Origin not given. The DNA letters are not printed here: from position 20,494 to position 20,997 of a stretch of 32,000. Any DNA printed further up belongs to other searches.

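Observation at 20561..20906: GC-rich orphan transcription unit with a strong promoter and terminator: 67-aa Cys/His/Pro-rich protein or unannotated structured RNA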

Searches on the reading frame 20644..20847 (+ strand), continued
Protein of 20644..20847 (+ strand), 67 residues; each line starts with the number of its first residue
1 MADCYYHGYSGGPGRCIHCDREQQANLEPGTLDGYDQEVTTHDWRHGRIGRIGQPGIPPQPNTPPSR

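Call 60: search_protein_families(library=phrogs, proteins=[L001:6252-7073:-, L001:7137-7901:+, L001:231-1046:+, L011:5282-6613:+, L011:7443-8996:+, L011:3106-4146:+, L009:6183-7265:+, L007:4530-5117:+, L007:1098-2015:-, L007:5483-6031:+], max_evalue=0.001)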
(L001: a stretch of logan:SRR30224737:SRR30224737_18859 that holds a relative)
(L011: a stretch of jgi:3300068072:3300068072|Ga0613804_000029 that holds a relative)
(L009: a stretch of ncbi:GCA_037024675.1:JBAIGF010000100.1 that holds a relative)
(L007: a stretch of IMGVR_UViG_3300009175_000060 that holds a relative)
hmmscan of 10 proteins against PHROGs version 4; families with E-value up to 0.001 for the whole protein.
L001:6252-7073:- (273 aa): 8 families
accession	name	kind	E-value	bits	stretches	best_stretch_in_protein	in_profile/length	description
phrog_1493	-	lysis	7.7e-21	75.7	1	23-205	34-200/394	endolysin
phrog_7698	-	lysis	3.5e-17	64.1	1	8-231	9-215/316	endolysin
phrog_1794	-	lysis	1.8e-11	45.1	1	12-223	42-237/336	amidase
phrog_19265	-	unknown function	1.3e-09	39.2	1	5-127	5-135/293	-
phrog_833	-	lysis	2.2e-08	35.1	1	13-189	20-205/294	endolysin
phrog_880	-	lysis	1.2e-06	29.2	1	72-221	255-389/435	endolysin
phrog_5182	-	lysis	4.8e-05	24.1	1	14-187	26-204/321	endolysin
phrog_14048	-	lysis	0.00028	21.7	1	11-127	13-139/305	endolysin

L001:7137-7901:+ (254 aa): 1 family
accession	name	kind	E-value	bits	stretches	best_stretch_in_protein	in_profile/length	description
phrog_139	-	other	1.6e-14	55.1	1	2-209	78-223/342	deoxynucleoside monophosphate kinase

L001:231-1046:+ (271 aa): 3 families
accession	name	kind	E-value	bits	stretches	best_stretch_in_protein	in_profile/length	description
phrog_246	-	other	1.8e-13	51.3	1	5-75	180-241/417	NinI-like serine-threonine phosphatase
phrog_8238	-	DNA, RNA and nucleotide metabolism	5.2e-06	25.8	1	4-134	175-307/737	RNA ligase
phrog_20114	-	other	3.9e-05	25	1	29-75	25-70/131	phosphoesterase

L011:5282-6613:+ (443 aa): 0 families

L011:7443-8996:+ (517 aa): 1 family
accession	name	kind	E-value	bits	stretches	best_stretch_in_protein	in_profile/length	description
phrog_21719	-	unknown function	3.5e-05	23.4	1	260-466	62-238/554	-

L011:3106-4146:+ (346 aa): 0 families

L009:6183-7265:+ (360 aa): 0 families

L007:4530-5117:+ (195 aa): 0 families

L007:1098-2015:- (305 aa): 0 families

L007:5483-6031:+ (182 aa): 0 families

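Call 62: fold_search(model_id=the predicted structure, library=pdb)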
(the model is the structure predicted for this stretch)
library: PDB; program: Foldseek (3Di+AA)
matches with E <= 10: 0; with E <= 0.001: 0
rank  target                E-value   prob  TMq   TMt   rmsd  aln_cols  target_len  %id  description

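Call 73: search_dna_similar(query=window:20644-20847:+, collection=phages, mode=protein, max_evalue=0.01)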
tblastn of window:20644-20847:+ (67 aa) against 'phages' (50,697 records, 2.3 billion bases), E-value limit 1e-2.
No match.

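Call 78: search_protein_families(library=pfam, proteins=[P0091, P0032, P0066, P0085, P0043, P0090, L018:5001-5177:+, L011:5001-5234:+], max_evalue=1)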
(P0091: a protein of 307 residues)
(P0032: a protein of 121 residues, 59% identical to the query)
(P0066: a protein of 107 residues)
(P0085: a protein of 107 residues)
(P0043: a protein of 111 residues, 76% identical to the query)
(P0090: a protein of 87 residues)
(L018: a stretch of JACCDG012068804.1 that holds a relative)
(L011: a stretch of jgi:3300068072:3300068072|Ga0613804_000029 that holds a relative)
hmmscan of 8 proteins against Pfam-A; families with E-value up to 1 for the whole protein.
P0091 (307 aa): 0 families

P0032 (121 aa): 2 families
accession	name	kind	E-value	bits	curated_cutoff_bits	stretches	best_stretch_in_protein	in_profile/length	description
PF10955.13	Fin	-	0.46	11.2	23.7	1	64-80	3-19/76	Anti-sigma-F factor Fin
PF12773.13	DZR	-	0.6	10.8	27.3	0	66-101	13-35/45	Double zinc ribbon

P0066 (107 aa): 1 family
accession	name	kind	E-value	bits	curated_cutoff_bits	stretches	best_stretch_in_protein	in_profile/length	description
PF00643.29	zf-B_box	-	0.22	12.1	24.1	0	63-75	12-24/42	B-box zinc finger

P0085 (107 aa): 0 families

P0043 (111 aa): 2 families
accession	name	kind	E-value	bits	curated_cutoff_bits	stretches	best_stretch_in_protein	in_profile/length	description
PF20332.3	DUF6627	-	0.24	11.9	27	1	64-90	61-87/125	Family of unknown function (DUF6627)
PF17489.7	Tnp_22_trimer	-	0.45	11.3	22.2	1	68-101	4-39/43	L1 transposable element trimerization domain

P0090 (87 aa): 0 families

L018:5001-5177:+ (58 aa): 2 families
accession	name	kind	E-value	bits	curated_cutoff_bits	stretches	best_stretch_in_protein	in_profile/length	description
PF13913.12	zf-C2HC_2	-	0.00025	21.1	27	1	32-53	3-24/25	zinc-finger of a C2HC-type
PF04957.18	RMF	-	0.087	13.3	27.9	1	5-44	13-41/53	Ribosome modulation factor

L011:5001-5234:+ (77 aa): 0 families

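Call 80: list_cluster_members(proteins=[P0027, P0050, P0051, P0033, P0011, P0005, P0049, P0046, P0034])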
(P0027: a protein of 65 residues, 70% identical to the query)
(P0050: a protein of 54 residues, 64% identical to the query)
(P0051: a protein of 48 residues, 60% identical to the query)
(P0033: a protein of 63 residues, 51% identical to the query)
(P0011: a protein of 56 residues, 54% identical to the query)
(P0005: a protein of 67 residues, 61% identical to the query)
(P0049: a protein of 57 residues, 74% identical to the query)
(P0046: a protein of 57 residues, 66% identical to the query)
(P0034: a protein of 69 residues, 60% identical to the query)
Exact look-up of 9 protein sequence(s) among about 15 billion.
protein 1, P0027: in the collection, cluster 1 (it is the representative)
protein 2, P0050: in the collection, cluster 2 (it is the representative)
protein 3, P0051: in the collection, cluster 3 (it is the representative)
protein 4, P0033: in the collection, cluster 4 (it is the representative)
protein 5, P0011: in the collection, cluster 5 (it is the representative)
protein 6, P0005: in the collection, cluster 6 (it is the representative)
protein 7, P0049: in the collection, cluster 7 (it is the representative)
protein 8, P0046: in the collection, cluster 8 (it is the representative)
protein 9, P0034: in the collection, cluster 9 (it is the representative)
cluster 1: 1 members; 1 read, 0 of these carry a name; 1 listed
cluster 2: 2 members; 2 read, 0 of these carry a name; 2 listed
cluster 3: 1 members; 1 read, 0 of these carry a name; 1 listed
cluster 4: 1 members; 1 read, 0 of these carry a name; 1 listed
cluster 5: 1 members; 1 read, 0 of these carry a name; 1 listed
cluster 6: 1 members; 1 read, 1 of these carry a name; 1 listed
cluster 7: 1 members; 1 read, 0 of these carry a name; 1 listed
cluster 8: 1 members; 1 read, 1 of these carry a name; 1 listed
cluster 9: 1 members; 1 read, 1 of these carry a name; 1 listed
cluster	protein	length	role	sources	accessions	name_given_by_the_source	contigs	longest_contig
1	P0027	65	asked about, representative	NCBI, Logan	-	-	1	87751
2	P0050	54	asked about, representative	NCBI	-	-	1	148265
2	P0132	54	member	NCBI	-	-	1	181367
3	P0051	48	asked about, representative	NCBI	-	-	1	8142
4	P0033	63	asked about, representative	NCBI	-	-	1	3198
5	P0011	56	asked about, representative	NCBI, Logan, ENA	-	-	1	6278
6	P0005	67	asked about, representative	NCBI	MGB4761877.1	MAG: hypothetical protein WBP12_00805 [Candidatus Saccharimonas sp.]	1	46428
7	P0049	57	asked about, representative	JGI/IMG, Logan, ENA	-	-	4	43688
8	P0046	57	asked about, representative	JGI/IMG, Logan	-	hypothetical protein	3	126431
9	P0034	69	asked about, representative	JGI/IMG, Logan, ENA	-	hypothetical protein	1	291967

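Call 81: find_encoding_contigs(protein=P0050, flank=5000, max_places=1)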
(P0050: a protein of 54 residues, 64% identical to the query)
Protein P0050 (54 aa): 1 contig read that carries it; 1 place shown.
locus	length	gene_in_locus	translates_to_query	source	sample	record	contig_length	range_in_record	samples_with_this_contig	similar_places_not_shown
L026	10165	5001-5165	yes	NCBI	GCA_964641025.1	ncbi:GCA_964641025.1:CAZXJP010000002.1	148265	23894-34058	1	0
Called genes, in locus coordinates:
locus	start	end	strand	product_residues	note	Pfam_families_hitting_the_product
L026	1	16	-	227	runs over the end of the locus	-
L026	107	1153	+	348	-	PF01380:SIS (weak), PF10432:bact-PGI_C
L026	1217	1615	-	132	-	-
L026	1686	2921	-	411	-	PF12704:MacB_PCD, PF02687:FtsX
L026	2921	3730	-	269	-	PF00005:ABC_tran, PF13304:AAA_21 (faint)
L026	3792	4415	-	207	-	-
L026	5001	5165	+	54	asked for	-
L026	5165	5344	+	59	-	-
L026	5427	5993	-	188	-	PF01467:CTP_transf_like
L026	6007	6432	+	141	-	-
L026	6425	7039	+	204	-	-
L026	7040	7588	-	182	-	-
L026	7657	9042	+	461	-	-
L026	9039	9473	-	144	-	PF12802:MarR_2, PF01047:MarR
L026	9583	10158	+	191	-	-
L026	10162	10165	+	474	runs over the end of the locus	PF01564:Spermine_synth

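Call 82: find_encoding_contigs(protein=P0046, flank=5000, max_places=1)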
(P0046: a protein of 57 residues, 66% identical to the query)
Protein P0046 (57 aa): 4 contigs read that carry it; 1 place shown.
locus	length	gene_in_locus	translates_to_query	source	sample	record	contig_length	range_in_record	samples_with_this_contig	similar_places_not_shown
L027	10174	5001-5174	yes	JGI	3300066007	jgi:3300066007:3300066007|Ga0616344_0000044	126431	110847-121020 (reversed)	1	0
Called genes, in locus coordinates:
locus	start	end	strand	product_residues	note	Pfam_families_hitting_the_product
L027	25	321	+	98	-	-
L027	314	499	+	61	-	-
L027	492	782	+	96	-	-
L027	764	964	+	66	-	-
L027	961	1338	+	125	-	PF19800:DUF6283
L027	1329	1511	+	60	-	-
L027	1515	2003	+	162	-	PF24623:Phage_zn_bind_8 (weak)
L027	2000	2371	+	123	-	PF24238:CDGP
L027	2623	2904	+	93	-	-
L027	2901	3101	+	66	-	-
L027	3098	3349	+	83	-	-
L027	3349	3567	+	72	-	-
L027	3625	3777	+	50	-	-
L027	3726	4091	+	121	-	-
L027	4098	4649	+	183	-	-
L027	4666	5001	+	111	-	-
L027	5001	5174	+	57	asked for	-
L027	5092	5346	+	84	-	-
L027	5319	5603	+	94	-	-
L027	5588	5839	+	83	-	-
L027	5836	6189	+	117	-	-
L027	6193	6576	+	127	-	-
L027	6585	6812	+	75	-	-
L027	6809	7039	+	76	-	-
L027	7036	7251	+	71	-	-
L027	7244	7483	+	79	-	-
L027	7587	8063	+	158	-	-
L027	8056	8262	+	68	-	-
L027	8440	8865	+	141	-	-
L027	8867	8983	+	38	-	-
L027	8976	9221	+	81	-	-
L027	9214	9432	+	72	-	-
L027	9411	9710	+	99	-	-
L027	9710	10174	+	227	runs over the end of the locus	-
